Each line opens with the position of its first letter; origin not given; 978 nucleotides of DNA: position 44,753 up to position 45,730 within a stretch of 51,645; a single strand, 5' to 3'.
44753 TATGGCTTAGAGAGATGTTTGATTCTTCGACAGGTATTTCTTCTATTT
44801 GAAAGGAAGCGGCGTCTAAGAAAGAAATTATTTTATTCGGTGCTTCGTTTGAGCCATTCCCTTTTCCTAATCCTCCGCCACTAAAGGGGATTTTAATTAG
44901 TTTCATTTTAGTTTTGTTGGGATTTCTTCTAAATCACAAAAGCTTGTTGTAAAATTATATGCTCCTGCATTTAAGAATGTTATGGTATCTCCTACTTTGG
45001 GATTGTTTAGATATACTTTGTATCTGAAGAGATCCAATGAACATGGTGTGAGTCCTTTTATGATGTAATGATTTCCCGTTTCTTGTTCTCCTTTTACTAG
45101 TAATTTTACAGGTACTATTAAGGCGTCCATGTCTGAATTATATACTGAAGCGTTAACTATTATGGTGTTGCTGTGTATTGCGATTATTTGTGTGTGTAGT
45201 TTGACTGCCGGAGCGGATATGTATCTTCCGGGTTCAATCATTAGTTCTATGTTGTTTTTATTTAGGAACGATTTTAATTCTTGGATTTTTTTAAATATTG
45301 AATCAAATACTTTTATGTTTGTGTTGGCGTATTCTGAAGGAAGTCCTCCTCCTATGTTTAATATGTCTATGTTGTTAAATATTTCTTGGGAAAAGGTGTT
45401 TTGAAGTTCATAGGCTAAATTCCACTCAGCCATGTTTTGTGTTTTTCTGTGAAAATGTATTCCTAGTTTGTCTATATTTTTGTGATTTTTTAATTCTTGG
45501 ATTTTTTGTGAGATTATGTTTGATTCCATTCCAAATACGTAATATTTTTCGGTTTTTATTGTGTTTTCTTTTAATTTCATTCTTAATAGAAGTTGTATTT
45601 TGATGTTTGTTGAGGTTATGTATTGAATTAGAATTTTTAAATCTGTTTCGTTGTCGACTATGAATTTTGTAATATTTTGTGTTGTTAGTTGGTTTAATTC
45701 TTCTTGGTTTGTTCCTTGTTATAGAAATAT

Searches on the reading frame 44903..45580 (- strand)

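Call 72: search_protein_families(library=pfam, proteins=[window:44903-45580:-])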
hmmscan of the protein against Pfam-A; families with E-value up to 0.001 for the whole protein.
window:44903-45580:- (225 aa): 2 families
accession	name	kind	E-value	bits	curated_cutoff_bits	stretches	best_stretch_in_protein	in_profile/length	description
PF02784.22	Orn_Arg_deC_N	-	5.7e-10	39.4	23.4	1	15-123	131-247/247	Pyridoxal-dependent decarboxylase, pyridoxal binding domain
PF00278.28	Orn_DAP_Arg_deC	-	0.00014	22.5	23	1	124-206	6-95/95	Pyridoxal-dependent decarboxylase, C-terminal sheet domain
